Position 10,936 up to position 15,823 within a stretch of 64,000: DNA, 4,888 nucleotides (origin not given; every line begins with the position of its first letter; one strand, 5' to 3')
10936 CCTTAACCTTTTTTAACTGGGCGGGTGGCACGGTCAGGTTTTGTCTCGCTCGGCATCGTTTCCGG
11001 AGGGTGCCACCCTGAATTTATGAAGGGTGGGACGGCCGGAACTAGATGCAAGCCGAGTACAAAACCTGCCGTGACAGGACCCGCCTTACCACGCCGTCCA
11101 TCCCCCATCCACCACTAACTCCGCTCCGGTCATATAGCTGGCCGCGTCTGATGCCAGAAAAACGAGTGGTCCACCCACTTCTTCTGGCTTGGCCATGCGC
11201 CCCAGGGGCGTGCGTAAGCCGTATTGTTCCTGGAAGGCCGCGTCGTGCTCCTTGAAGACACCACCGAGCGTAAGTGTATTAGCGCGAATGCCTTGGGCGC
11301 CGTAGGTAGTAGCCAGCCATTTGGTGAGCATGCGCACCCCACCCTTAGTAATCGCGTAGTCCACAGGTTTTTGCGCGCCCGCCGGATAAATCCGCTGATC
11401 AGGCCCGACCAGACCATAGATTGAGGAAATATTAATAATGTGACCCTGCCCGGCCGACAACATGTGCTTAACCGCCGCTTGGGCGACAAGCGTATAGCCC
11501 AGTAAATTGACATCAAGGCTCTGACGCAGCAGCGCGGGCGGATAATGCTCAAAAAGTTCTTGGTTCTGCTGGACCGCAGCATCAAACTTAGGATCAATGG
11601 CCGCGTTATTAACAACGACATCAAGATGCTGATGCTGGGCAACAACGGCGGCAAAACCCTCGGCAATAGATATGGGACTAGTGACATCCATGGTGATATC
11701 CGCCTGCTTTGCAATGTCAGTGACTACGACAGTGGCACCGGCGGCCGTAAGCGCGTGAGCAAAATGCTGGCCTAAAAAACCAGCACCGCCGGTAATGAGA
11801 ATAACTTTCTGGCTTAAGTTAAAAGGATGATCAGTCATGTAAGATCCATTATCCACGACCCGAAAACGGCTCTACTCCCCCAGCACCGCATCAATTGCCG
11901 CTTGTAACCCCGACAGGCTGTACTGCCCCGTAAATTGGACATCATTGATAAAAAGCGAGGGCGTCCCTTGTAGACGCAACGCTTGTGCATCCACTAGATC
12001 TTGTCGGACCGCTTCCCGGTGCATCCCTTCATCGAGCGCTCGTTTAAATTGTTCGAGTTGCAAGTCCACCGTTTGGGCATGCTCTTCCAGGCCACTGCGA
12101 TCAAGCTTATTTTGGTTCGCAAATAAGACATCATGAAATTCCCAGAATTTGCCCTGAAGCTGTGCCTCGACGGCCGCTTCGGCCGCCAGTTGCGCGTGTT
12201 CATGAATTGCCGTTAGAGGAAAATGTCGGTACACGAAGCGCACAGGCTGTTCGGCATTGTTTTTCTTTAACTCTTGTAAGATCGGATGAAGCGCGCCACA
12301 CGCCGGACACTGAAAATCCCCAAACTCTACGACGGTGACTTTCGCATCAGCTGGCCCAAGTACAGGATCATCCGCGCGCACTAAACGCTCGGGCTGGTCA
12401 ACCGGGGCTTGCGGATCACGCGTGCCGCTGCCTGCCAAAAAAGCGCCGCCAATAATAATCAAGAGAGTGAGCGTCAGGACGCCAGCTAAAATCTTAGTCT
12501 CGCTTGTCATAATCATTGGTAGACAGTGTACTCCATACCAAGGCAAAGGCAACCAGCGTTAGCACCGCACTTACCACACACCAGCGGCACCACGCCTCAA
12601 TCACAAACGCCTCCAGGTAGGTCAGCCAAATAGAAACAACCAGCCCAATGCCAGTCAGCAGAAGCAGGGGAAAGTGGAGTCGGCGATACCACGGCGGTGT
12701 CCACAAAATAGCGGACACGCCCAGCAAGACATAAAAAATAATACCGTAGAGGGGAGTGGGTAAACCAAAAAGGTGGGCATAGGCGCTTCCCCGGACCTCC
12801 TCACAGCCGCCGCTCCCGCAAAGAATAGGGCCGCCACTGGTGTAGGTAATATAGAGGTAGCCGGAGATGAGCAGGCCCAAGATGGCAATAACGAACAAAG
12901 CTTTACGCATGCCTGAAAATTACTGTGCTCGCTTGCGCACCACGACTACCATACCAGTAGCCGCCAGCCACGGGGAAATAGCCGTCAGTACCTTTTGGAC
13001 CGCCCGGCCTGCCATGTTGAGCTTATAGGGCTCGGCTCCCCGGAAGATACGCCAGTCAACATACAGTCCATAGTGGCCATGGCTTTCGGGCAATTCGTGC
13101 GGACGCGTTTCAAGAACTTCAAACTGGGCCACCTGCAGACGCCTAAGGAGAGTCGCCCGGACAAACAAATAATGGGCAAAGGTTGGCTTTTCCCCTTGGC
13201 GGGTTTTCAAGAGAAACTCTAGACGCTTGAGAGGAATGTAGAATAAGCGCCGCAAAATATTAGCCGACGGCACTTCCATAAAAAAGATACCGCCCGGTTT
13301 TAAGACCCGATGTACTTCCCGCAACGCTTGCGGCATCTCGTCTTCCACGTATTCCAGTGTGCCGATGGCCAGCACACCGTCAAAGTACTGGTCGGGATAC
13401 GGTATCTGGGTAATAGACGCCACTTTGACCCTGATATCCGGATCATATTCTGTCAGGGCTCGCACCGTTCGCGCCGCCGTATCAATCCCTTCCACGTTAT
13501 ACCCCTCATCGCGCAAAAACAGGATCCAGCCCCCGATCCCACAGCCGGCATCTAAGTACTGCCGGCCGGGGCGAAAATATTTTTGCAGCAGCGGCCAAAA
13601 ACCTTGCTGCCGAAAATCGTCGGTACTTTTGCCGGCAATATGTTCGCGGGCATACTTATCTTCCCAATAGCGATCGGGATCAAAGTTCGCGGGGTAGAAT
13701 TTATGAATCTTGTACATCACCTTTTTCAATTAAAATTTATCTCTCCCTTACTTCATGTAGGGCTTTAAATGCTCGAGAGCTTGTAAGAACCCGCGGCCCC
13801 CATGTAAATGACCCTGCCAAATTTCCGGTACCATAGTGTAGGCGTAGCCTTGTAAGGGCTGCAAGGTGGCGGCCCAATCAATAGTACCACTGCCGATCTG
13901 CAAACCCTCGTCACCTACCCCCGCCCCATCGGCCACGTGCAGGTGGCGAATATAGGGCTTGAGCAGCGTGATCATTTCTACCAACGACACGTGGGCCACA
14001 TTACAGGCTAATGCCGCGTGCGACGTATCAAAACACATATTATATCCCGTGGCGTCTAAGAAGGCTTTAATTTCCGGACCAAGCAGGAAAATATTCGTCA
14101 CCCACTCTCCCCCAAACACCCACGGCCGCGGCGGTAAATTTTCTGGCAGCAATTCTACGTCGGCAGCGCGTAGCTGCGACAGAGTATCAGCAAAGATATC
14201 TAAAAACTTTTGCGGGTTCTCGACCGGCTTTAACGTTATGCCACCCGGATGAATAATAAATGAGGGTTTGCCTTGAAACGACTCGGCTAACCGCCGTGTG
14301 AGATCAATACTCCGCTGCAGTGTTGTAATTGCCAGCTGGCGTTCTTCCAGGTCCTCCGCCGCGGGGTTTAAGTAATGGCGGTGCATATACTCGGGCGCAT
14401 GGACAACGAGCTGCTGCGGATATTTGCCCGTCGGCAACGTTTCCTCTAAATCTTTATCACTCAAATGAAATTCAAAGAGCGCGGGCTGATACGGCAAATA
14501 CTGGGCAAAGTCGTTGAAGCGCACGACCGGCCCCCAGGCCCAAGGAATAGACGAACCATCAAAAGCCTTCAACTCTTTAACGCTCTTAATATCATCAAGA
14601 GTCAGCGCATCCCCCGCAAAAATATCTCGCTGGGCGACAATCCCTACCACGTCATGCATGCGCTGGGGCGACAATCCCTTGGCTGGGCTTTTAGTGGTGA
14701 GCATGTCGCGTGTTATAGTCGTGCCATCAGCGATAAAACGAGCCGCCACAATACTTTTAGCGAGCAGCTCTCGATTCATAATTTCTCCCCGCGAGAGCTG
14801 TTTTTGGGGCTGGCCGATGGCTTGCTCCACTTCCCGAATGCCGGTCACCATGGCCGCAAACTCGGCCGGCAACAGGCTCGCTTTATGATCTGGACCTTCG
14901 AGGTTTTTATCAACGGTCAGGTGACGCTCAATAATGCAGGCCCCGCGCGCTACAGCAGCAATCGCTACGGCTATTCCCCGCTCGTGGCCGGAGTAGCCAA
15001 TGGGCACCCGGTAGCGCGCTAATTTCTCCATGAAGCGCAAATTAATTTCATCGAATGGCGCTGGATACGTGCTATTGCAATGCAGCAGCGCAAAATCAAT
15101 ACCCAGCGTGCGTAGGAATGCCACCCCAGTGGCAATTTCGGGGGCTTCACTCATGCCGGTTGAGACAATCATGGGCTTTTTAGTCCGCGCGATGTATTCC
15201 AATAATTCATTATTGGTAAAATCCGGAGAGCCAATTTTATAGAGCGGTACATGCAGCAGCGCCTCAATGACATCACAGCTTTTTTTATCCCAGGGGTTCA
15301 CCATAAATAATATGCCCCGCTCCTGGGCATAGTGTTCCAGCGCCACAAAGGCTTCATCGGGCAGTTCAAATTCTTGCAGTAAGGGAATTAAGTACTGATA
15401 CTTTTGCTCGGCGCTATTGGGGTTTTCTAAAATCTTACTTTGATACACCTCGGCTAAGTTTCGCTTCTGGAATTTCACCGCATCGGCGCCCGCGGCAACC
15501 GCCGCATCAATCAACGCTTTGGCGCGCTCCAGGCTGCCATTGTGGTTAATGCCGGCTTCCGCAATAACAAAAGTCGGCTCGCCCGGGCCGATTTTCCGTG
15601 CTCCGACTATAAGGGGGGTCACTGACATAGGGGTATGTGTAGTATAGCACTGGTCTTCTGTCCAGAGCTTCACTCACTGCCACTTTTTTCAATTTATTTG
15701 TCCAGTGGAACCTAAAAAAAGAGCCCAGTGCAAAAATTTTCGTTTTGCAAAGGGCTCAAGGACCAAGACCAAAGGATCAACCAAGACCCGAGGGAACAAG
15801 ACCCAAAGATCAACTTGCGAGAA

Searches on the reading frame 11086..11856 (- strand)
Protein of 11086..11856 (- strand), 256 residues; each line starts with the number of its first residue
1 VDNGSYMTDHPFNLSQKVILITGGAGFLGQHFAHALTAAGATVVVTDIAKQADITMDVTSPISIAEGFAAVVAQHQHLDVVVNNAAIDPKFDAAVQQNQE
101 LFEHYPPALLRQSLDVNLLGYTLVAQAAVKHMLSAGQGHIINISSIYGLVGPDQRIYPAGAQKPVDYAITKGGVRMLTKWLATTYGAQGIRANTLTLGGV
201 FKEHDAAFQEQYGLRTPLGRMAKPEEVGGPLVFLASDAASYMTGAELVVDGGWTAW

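Call 22: search_protein_families(library=pfam, proteins=[window:11086-11856:-], max_evalue=0.00001)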
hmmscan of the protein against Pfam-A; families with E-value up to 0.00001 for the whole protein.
window:11086-11856:- (256 aa): 3 families
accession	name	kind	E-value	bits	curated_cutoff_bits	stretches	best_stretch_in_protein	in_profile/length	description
PF13561.12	adh_short_C2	-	2.6e-40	138.9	27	1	28-254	8-236/236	Enoyl-(Acyl carrier protein) reductase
PF00106.31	adh_short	-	3.5e-28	98.9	26.6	1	17-207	1-189/195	short chain dehydrogenase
PF01370.27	Epimerase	-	3.5e-09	36.9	20.9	1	19-200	1-175/240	NAD dependent epimerase/dehydratase family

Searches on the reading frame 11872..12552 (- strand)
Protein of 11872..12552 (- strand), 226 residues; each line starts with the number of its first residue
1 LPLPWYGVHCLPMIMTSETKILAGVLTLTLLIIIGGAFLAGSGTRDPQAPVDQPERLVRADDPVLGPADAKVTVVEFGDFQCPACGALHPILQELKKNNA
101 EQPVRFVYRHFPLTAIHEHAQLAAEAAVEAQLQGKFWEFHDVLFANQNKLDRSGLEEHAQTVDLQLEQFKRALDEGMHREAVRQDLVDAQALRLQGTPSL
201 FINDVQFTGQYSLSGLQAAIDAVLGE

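Call 22: search_protein_families(library=pfam, proteins=[window:11872-12552:-], max_evalue=0.00001)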
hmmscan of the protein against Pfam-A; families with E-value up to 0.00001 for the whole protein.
window:11872-12552:- (226 aa): 2 families
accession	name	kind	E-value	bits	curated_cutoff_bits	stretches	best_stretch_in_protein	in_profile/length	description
PF13462.12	Thioredoxin_4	-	3.6e-26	92.8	23.2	1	61-222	4-165/165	Thioredoxin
PF01323.26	DSBA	-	1.1e-19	71.4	25.6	1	121-220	90-190/191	DSBA-like thioredoxin domain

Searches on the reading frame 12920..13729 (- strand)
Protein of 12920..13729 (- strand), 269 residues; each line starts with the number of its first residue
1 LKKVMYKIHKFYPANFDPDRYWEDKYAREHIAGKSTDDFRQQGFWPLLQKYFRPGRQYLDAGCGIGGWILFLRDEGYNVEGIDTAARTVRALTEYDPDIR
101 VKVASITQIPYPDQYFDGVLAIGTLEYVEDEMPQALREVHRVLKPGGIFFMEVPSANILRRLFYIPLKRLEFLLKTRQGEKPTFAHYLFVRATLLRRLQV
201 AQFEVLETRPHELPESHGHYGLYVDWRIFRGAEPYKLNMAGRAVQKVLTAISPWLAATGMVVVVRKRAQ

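Call 22: search_protein_families(library=pfam, proteins=[window:12920-13729:-], max_evalue=0.00001)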
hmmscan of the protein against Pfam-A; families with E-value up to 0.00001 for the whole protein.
window:12920-13729:- (269 aa): 5 families
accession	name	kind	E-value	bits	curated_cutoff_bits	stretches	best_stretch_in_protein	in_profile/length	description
PF08241.18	Methyltransf_11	-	1.5e-20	74.1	21.2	1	59-150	1-94/95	Methyltransferase domain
PF13489.12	Methyltransf_23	-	1.4e-18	67.6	27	1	50-207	18-163/164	Methyltransferase domain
PF13649.12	Methyltransf_25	-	3.5e-18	66.5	27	1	59-147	2-97/97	Methyltransferase domain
PF08242.18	Methyltransf_12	-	3.1e-12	47.5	30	1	59-149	1-98/98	Methyltransferase domain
PF13847.12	Methyltransf_31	-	1e-11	45.1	27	1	54-155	3-113/145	Methyltransferase domain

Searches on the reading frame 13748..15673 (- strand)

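Call 22: search_protein_families(library=pfam, proteins=[window:13748-15673:-], max_evalue=0.00001)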
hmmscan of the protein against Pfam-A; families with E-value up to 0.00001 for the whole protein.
window:13748-15673:- (641 aa): 3 families
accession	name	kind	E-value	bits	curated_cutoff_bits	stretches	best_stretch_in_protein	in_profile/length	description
PF03102.20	NeuB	-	2.4e-80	269.9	22.1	1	54-290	1-240/241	NeuB family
PF01261.30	AP_endonuc_2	-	5.8e-20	72.5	31.1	1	421-638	43-248/249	Xylose isomerase-like TIM barrel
PF08666.17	SAF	-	1e-09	39.2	21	1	306-363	2-63/63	SAF domain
